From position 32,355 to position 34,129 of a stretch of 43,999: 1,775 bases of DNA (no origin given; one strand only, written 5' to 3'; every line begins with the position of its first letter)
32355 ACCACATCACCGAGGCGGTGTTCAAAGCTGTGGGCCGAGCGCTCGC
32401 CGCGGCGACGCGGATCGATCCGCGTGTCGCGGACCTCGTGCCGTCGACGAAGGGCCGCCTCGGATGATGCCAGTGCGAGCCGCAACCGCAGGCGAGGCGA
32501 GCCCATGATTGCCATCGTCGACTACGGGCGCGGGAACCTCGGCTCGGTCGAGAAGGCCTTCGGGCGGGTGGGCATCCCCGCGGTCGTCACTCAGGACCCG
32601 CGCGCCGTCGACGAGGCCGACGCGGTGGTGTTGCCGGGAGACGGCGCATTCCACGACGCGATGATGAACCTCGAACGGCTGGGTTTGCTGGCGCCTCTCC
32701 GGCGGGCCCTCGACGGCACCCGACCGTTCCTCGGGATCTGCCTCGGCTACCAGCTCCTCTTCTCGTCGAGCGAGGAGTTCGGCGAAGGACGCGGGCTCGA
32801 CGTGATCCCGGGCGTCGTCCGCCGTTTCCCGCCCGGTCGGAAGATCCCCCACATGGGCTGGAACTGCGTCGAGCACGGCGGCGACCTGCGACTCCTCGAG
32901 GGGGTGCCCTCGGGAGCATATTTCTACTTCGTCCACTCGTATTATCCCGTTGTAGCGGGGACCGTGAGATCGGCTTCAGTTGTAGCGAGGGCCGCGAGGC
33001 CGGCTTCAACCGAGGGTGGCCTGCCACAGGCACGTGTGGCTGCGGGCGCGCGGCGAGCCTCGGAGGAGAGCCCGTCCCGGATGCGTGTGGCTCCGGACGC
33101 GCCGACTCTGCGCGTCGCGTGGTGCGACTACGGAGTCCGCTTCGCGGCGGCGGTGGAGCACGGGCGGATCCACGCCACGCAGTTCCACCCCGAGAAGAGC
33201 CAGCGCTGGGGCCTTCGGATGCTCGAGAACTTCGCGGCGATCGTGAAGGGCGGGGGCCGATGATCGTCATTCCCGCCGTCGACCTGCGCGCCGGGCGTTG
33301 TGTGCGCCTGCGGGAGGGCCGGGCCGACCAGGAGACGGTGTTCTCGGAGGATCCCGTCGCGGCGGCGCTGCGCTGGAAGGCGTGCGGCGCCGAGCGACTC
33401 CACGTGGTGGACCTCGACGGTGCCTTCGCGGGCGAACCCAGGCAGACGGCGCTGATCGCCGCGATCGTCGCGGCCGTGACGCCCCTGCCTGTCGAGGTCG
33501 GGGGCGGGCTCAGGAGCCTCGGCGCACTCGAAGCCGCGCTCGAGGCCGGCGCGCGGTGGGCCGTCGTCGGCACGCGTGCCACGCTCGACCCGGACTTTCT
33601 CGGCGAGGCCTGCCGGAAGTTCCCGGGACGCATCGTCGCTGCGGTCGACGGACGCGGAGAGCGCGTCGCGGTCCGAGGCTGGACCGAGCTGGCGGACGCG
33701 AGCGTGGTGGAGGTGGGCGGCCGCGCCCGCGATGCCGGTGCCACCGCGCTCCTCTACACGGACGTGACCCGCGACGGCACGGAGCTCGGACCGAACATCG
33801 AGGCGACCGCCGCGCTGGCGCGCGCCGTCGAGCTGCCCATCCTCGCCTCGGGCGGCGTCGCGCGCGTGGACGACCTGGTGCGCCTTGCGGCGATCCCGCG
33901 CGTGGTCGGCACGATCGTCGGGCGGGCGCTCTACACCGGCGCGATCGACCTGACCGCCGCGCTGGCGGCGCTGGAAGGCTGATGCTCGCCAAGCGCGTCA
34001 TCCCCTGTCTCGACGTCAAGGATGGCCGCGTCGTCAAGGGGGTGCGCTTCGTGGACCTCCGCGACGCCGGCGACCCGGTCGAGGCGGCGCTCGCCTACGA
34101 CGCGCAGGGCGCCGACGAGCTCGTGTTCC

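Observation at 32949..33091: A repeat element sits in frame inside hisH and adds about 46 codons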

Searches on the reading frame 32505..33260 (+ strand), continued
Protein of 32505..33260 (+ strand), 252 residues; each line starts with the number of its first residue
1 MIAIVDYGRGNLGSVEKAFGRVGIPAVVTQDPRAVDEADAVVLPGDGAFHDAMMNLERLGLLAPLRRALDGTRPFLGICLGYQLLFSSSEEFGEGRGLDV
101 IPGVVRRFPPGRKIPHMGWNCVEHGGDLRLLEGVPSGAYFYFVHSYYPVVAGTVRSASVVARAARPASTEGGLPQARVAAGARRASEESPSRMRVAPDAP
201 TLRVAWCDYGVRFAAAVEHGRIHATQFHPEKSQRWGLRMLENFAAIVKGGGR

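Call 78: fold_search(model_id=the predicted structure, library=pdb)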
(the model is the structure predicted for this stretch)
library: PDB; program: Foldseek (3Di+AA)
matches with E <= 10: 1042; with E <= 0.001: 160
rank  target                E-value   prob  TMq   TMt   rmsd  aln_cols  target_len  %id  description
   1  4gud_A                2.4e-22  1.00  0.72  0.91   4.5       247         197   32  Crystal Structure of Amidotransferase HisH from Vibrio cholerae (released 2012-09-12)
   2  4gud_B                1.2e-21  1.00  0.71  0.89   4.5       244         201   32  Crystal Structure of Amidotransferase HisH from Vibrio cholerae (released 2012-09-12)
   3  1ka9_H                3.5e-19  1.00  0.71  0.91   2.2       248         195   34  Imidazole Glycerol Phosphate Synthase (released 2002-12-04)
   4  7ac8_B                2.0e-18  1.00  0.70  0.86   4.2       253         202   28  Molecular basis for the unique allosteric activation mechanism of the heterodimeric imidazole glycerol phosphate synth (released 2021-05-19)
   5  1kxj_A                2.3e-18  1.00  0.68  0.83   4.4       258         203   28  The Crystal Structure of Glutamine Amidotransferase from Thermotoga maritima (released 2002-03-20)
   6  6ymu_B                3.5e-18  1.00  0.69  0.86   4.4       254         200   28  Imidazole Glycerol Phosphate Synthase (released 2020-07-22)
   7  7ac8_D                5.3e-18  1.00  0.69  0.85   4.4       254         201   28  Molecular basis for the unique allosteric activation mechanism of the heterodimeric imidazole glycerol phosphate synth (released 2021-05-19)
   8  7ac8_F                6.0e-18  1.00  0.69  0.87   4.2       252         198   28  Molecular basis for the unique allosteric activation mechanism of the heterodimeric imidazole glycerol phosphate synth (released 2021-05-19)
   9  1kxj_B                2.2e-17  1.00  0.67  0.82   4.9       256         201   28  The Crystal Structure of Glutamine Amidotransferase from Thermotoga maritima (released 2002-03-20)
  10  6ru0_F                3.0e-17  1.00  0.69  0.87   4.2       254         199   28  Light-Regulation of Imidazole Glycerol Phosphate Synthase by Interference with its Allosteric Machinery through Photo- (released 2020-05-20)
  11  1gpw_D                8.0e-17  1.00  0.69  0.86   4.3       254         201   28  Structural evidence for ammonia tunneling across the (beta/alpha)8 barrel of the imidazole glycerol phosphate synthase (released 2002-02-10)
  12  2wjz_D                9.5e-17  1.00  0.68  0.86   4.3       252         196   27  Crystal structure of (HisH) K181A Y138A mutant of imidazoleglycerolphosphate synthase (HisH HisF) which displays const (released 2010-08-25)
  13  6ymu_F                2.0e-16  1.00  0.68  0.86   5.1       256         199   27  Imidazole Glycerol Phosphate Synthase (released 2020-07-22)
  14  2wjz_B                4.3e-16  1.00  0.66  0.85   4.4       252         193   26  Crystal structure of (HisH) K181A Y138A mutant of imidazoleglycerolphosphate synthase (HisH HisF) which displays const (released 2010-08-25)
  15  1gpw_B                6.2e-16  1.00  0.68  0.85   4.4       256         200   28  Structural evidence for ammonia tunneling across the (beta/alpha)8 barrel of the imidazole glycerol phosphate synthase (released 2002-02-10)
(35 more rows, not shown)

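Call 87: search_solved_structures(query=window:32505-33260:+, show_alignments=5, max_evalue=1e-15)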
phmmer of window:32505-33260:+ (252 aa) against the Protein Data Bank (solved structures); distinct sequences matched with E-value up to 1e-15: 8.
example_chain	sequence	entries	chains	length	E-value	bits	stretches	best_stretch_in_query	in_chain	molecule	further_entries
1ka9_H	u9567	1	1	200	8.3e-38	133.8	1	4-148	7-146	imidazole glycerol phosphate synthase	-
4gud_A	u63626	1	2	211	8.2e-35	124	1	2-148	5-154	Imidazole glycerol phosphate synthase subunit HisH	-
1jvn_A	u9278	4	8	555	1e-23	87.6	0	2-150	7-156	BIFUNCTIONAL HISTIDINE BIOSYNTHESIS PROTEIN HISHF | Imidazole glycerol phosphate synthase hisHF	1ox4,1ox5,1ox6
1gpw_B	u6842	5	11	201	3.7e-22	82.5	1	4-149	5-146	AMIDOTRANSFERASE HISH | IMIDAZOLE GLYCEROL PHOSPHATE SYNTHASE SUBUNIT HISH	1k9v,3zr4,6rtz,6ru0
1kxj_A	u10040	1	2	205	3.8e-22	82.5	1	4-149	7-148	Amidotransferase hisH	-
7ac8_B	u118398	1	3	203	7.3e-21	78.2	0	4-149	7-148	Imidazole glycerol phosphate synthase subunit HisH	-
6ymu_B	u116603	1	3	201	9.4e-21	77.9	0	4-149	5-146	Imidazole glycerol phosphate synthase subunit HisH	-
2wjz_B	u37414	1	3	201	4.1e-20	75.8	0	4-149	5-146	IMIDAZOLE GLYCEROL PHOSPHATE SYNTHASE SUBUNIT HISH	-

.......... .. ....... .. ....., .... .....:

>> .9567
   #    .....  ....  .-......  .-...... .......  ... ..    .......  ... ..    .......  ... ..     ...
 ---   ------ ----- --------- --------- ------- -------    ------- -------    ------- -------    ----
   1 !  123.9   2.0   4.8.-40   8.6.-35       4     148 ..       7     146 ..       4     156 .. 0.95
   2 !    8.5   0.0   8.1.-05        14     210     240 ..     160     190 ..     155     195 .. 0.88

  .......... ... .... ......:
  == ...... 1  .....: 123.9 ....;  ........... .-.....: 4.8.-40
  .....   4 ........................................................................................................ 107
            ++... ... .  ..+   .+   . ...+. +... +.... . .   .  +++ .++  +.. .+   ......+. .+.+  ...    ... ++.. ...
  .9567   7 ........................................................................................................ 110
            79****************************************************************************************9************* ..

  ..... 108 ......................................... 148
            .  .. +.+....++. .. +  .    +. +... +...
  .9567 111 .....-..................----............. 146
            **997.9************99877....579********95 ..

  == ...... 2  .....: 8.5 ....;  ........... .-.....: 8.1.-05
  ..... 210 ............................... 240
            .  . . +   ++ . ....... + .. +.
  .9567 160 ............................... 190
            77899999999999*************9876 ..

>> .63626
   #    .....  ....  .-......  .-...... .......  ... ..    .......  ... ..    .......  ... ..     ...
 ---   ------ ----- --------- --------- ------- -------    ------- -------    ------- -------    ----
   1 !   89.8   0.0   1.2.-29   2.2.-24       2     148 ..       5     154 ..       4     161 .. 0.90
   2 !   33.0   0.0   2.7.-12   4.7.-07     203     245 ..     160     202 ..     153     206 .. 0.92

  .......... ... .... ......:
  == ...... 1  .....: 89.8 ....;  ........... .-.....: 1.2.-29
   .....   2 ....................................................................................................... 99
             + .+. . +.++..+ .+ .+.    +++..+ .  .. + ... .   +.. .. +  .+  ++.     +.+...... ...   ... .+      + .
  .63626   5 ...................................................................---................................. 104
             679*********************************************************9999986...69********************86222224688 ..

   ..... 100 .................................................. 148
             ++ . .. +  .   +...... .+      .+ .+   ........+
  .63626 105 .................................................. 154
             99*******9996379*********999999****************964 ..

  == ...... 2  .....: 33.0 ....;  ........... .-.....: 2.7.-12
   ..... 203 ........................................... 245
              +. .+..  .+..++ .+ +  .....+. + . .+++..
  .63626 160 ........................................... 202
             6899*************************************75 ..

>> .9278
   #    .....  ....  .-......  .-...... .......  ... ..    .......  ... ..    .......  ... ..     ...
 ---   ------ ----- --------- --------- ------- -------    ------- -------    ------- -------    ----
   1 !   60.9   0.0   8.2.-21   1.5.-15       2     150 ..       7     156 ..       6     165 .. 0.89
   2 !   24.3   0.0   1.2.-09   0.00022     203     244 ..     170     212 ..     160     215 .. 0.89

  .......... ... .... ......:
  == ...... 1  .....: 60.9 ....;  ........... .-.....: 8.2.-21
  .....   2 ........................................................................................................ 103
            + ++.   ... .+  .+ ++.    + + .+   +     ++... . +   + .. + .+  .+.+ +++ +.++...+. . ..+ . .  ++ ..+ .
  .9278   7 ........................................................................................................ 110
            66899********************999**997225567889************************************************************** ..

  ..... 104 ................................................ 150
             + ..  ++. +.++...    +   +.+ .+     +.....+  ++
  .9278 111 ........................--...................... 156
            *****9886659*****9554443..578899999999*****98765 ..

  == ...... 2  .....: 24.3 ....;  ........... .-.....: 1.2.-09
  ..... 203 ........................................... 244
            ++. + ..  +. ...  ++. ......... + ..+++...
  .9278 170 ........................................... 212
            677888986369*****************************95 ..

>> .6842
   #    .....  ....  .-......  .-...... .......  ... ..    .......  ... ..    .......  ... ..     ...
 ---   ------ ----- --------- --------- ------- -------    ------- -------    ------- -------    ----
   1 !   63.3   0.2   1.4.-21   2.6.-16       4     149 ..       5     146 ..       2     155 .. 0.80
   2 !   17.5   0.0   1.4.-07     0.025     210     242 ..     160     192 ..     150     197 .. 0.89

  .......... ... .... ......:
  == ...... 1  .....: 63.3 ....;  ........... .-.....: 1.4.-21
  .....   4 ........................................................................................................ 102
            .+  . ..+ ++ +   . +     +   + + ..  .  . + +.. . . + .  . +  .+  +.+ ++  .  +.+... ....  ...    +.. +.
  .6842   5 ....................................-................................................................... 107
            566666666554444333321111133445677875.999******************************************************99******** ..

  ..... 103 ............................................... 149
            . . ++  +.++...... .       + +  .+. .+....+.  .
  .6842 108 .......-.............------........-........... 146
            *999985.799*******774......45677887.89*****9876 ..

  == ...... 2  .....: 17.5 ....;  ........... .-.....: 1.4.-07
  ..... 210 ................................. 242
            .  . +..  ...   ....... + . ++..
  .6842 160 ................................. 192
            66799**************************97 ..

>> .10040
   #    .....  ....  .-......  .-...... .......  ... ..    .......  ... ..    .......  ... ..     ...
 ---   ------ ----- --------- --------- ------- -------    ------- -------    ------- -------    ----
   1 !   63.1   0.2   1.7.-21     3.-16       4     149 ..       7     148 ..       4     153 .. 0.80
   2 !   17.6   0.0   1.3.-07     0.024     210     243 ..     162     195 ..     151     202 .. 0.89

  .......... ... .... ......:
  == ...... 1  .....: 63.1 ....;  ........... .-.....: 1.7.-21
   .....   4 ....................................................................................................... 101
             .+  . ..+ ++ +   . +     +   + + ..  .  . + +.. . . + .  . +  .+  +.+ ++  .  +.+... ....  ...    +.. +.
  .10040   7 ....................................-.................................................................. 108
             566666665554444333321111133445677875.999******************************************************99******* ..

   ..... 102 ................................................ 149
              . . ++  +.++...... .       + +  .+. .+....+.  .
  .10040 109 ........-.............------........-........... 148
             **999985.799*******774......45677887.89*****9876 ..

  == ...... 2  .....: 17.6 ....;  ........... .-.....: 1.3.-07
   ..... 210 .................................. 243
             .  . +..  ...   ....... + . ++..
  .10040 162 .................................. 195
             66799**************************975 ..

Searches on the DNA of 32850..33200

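Call 65: search_rna_families(source=window, start=32850, end=33200, threshold=evalue, max_evalue=1)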
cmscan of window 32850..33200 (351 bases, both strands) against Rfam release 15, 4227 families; matches with E-value up to 1: 0.
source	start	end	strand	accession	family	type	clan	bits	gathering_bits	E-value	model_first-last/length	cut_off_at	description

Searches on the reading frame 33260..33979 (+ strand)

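Call 68: search_protein_families(library=ncbifam, proteins=[window:33260-33979:+])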
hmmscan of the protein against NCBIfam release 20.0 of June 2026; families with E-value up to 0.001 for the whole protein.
window:33260-33979:+ (240 aa): 13 families
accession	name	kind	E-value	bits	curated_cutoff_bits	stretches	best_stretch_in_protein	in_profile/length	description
TIGR00007.1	TIGR00007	equivalog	7.7e-67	225.3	228.95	1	3-233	1-230/231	1-(5-phosphoribosyl)-5-[(5-phosphoribosylamino)methylideneamino]imidazole-4-carboxamide isomerase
NF010112.0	PRK13585.1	equivalog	1.6e-61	208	243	1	1-238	3-238/241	1-(5-phosphoribosyl)-5-[(5-phosphoribosylamino)methylideneamino]imidazole-4-carboxamide isomerase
TIGR01919.1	hisA-trpF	equivalog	4.4e-43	147.6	306.45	1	1-238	3-242/243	bifunctional 1-(5-phosphoribosyl)-5-((5-phosphoribosylamino)methylideneamino)imidazole-4-carboxamide isomerase/phosphoribosylanthranilate is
NF010114.0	PRK13587.1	equivalog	1.5e-40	139.3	305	1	3-225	4-225/234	1-(5-phosphoribosyl)-5-((5-phosphoribosylamino)methylideneamino)imidazole-4-carboxamide isomerase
NF003156.0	PRK04128.1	equivalog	8.4e-40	137.1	285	1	2-236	3-226/231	1-(5-phosphoribosyl)-5-((5-phosphoribosylamino)methylideneamino)imidazole-4-carboxamide isomerase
NF010712.0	PRK14114.1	equivalog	7.9e-21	74.6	327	1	1-229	1-231/241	1-(5-phosphoribosyl)-5-((5-phosphoribosylamino)methylideneamino)imidazole-4-carboxamide isomerase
TIGR03572.1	WbuZ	equivalog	2.3e-20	73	299.7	1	3-210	6-216/232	glycosyl amidation-associated protein WbuZ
TIGR00735.1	hisF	equivalog_domain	3.1e-20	72.5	294.55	1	3-206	6-214/254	imidazole glycerol phosphate synthase subunit HisF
NF010113.0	PRK13586.1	equivalog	8.2e-18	64.9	238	1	2-229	3-226/232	1-(5-phosphoribosyl)-5-((5-phosphoribosylamino)methylideneamino)imidazole-4-carboxamide isomerase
NF038364.1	AglZ_HisF2_fam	equivalog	3.5e-17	62.6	310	1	25-221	24-225/248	AglZ/HisF2 family acetamidino modification protein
TIGR00734.1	hisAF_rel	hypoth_equivalog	4.6e-09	36.4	179.85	1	1-229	1-221/221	HisA/HisF family protein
NF003198.0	PRK04169.1-2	subfamily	8.5e-05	21.8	247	1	59-112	182-234/249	geranylgeranylglyceryl/heptaprenylglyceryl phosphate synthase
TIGR00737.1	nifR3_yhdG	equivalog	0.00016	21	293.3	0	140-224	141-225/319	tRNA dihydrouridine synthase DusB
